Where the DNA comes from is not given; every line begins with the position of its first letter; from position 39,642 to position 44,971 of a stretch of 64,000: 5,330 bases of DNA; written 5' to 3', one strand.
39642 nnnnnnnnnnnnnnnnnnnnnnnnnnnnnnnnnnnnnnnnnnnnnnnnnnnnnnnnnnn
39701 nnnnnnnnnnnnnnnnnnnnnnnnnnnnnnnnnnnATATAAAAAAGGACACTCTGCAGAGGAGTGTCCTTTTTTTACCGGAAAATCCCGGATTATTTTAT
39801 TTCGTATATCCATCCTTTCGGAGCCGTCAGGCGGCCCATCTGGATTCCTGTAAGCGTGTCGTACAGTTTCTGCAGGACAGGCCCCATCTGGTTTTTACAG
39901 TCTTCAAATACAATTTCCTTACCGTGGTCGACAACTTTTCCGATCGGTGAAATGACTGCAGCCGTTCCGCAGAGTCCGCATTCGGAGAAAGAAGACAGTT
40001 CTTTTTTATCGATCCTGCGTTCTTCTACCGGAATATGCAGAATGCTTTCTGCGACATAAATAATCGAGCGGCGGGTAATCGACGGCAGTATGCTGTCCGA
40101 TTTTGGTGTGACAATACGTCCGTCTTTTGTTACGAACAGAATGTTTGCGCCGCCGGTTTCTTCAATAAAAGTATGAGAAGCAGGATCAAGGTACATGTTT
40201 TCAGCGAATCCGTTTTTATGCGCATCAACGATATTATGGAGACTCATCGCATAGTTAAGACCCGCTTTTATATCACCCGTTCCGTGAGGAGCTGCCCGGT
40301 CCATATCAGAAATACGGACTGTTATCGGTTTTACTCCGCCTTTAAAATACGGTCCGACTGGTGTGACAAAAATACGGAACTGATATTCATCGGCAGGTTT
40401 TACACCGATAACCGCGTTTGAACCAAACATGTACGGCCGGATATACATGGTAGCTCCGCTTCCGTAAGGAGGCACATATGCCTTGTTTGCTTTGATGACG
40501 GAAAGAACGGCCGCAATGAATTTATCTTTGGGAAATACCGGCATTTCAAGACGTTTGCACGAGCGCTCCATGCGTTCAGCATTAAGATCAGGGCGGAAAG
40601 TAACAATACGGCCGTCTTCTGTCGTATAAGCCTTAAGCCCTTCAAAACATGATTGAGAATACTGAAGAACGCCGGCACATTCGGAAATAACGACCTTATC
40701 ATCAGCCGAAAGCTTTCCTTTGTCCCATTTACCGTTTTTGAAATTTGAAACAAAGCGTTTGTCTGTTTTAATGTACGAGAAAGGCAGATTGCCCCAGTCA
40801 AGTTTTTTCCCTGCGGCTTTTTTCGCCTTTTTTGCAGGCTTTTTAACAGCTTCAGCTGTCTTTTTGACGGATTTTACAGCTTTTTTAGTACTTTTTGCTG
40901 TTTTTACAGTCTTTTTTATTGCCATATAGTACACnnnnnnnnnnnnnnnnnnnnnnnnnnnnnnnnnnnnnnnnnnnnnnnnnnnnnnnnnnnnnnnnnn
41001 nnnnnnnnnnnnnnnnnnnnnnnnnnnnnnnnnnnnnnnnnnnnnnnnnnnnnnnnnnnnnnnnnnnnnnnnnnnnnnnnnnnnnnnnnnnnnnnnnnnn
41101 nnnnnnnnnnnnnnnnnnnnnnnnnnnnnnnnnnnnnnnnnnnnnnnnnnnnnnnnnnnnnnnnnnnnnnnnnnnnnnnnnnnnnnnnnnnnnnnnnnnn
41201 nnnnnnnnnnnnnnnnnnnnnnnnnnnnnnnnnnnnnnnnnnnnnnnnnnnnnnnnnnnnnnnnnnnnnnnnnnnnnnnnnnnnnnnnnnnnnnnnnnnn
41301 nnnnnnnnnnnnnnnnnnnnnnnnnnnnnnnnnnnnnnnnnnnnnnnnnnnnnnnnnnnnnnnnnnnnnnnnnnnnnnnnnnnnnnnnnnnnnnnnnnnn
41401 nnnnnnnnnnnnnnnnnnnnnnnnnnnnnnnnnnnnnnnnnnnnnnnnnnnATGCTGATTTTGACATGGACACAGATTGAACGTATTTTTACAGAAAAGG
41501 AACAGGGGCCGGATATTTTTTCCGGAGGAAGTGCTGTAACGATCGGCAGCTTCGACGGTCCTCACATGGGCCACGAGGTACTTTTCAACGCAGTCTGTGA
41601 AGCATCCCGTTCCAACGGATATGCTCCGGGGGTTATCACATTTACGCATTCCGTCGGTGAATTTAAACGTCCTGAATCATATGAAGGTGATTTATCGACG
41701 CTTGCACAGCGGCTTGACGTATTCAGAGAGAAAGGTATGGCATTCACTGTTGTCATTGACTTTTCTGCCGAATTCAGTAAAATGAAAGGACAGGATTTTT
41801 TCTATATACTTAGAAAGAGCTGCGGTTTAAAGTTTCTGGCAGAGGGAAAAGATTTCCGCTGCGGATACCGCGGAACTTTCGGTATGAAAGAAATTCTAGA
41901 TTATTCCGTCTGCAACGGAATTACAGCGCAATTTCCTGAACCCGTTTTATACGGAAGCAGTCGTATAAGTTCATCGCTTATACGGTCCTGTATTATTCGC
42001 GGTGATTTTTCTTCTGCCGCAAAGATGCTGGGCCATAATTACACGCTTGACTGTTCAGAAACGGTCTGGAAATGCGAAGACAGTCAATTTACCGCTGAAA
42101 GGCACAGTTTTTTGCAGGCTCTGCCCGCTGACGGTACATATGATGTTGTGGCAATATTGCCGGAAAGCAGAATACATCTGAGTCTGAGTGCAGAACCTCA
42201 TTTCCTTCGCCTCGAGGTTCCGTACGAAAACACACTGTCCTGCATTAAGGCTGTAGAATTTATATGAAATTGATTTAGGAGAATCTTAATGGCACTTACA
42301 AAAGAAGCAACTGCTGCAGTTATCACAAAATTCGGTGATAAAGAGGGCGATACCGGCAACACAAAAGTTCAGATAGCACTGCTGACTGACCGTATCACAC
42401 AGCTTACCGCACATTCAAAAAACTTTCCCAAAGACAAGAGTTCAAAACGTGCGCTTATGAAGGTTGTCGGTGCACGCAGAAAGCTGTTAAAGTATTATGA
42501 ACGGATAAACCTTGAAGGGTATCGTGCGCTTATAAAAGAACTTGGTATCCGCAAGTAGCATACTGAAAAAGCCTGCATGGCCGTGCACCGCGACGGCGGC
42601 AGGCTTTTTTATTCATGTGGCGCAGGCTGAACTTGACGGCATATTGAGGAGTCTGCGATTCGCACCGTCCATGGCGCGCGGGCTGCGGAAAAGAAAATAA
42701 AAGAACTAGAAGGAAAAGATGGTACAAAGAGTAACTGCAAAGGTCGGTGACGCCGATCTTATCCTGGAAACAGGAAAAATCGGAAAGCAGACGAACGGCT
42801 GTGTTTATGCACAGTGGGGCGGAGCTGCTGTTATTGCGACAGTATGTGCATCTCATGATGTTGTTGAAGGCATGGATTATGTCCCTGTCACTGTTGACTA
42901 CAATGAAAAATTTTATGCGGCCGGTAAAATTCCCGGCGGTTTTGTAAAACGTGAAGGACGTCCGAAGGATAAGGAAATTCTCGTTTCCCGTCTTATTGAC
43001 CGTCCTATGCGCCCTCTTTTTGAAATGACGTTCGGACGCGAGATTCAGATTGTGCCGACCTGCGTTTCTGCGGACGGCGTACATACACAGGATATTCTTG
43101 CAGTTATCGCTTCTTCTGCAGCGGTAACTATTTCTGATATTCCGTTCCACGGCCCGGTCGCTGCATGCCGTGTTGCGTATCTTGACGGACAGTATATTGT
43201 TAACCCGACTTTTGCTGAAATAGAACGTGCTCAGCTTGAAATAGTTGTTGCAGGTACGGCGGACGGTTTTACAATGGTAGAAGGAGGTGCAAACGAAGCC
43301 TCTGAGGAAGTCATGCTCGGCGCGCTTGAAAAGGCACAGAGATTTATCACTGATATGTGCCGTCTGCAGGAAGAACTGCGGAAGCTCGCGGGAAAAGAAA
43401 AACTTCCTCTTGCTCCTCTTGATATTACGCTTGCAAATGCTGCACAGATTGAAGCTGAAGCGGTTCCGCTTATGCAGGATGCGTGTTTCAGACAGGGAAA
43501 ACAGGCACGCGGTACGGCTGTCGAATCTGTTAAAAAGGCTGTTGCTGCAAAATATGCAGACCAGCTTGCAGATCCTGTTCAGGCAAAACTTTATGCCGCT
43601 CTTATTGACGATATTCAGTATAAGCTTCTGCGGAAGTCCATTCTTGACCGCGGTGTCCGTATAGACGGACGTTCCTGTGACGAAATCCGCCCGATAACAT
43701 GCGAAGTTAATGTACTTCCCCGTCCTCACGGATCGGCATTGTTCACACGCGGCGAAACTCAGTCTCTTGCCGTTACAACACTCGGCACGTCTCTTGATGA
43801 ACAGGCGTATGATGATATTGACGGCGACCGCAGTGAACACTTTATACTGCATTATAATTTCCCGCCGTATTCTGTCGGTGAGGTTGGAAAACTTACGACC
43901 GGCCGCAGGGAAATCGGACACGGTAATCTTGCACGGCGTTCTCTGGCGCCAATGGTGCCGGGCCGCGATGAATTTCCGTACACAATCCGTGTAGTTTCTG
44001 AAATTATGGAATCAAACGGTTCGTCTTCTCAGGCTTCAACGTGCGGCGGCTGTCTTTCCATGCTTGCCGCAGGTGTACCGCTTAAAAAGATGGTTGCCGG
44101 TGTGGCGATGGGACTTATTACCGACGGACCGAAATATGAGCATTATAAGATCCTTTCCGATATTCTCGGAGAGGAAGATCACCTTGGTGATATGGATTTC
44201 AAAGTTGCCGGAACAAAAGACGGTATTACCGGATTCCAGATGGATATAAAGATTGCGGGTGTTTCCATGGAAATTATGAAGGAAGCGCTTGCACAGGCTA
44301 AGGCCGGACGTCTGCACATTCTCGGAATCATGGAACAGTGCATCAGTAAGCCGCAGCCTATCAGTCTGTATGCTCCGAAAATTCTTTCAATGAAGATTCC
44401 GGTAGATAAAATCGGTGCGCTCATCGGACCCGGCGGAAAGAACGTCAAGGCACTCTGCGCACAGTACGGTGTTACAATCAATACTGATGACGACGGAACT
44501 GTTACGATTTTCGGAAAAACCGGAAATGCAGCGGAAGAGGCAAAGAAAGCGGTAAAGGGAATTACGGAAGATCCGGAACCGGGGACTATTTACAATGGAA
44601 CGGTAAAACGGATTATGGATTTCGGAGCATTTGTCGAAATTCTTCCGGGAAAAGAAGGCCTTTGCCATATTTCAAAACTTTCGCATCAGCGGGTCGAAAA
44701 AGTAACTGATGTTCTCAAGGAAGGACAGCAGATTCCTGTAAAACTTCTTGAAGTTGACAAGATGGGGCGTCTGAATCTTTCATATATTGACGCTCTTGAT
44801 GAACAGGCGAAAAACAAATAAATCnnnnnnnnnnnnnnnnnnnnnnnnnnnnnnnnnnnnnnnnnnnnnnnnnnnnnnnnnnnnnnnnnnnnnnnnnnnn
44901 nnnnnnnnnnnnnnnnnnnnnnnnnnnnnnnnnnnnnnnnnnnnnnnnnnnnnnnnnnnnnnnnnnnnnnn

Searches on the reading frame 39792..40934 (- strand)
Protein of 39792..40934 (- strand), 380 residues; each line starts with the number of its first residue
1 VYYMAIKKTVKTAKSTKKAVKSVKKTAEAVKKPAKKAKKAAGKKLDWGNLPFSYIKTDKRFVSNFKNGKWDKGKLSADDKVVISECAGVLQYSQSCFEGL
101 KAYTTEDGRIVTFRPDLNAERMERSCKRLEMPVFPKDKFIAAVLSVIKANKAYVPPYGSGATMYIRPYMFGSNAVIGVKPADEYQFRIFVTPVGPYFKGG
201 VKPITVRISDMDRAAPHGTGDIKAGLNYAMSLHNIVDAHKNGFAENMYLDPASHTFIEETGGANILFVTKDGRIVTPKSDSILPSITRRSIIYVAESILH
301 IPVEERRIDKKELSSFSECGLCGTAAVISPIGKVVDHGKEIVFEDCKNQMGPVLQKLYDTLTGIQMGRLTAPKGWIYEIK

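Call 72: search_protein_families(library=pfam, proteins=[window:39792-40934:-], max_evalue=0.001)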
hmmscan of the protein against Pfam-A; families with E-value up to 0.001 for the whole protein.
window:39792-40934:- (380 aa): 1 family
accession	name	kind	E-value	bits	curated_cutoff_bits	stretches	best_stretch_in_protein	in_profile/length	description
PF01063.24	Aminotran_4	-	6.9e-33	114.8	28.5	1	96-333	2-222/223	Amino-transferase class IV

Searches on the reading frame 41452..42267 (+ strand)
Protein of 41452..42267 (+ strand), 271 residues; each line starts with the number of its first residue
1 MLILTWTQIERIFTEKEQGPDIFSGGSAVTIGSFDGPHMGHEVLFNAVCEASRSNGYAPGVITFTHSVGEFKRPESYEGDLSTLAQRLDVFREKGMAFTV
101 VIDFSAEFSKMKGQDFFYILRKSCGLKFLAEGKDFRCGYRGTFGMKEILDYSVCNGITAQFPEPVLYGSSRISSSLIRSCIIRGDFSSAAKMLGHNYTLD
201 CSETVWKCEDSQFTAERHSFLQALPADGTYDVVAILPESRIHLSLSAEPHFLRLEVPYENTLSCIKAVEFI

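Call 72: search_protein_families(library=pfam, proteins=[window:41452-42267:+], max_evalue=0.001)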
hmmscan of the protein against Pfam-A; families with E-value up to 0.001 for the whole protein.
window:41452-42267:+ (271 aa): 1 family
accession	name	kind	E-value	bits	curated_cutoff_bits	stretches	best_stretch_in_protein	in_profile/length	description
PF06574.18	FAD_syn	-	3.3e-29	102.2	27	1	26-175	7-157/158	FAD synthetase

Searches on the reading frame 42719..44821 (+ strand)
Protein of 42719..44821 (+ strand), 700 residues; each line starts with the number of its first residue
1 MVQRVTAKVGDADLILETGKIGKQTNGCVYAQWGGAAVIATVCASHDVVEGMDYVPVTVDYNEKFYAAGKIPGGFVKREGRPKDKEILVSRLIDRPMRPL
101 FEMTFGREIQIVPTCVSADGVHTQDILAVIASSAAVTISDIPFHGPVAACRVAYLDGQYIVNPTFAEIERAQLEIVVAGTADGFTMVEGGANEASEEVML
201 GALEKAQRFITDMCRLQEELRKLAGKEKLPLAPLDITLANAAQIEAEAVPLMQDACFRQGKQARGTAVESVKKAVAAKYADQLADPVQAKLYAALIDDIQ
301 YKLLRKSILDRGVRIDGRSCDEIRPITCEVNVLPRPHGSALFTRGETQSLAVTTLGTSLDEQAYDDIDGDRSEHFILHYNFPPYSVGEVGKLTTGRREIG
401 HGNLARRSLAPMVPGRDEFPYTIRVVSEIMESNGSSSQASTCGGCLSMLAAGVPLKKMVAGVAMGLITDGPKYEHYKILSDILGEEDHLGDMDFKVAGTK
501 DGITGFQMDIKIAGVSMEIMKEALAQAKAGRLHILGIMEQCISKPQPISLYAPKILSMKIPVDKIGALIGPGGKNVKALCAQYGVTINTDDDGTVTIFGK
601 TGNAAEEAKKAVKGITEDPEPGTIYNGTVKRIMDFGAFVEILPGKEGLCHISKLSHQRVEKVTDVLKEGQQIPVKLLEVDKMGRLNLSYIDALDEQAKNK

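Call 43: search_protein_families(library=pfam, proteins=[window:42719-44821:+], max_evalue=0.00001)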
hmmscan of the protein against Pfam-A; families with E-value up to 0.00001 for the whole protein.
window:42719-44821:+ (700 aa): 5 families
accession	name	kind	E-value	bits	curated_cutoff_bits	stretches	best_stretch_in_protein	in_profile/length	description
PF01138.27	RNase_PH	-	9.2e-50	168.8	25.5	2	14-142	5-130/130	3' exoribonuclease family, domain 1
PF03725.20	RNase_PH_C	-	1.2e-24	86.5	20.8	2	145-207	1-65/67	3' exoribonuclease family, domain 2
PF00575.29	S1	-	3.1e-19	69.5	22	1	619-689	2-73/74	S1 RNA binding domain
PF00013.35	KH_1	-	4.3e-14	52.5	21.5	1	556-612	2-64/66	KH domain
PF03726.19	PNPase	-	3.8e-13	50.1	24.6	1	242-319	4-81/81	Polyribonucleotide nucleotidyltransferase, RNA binding domain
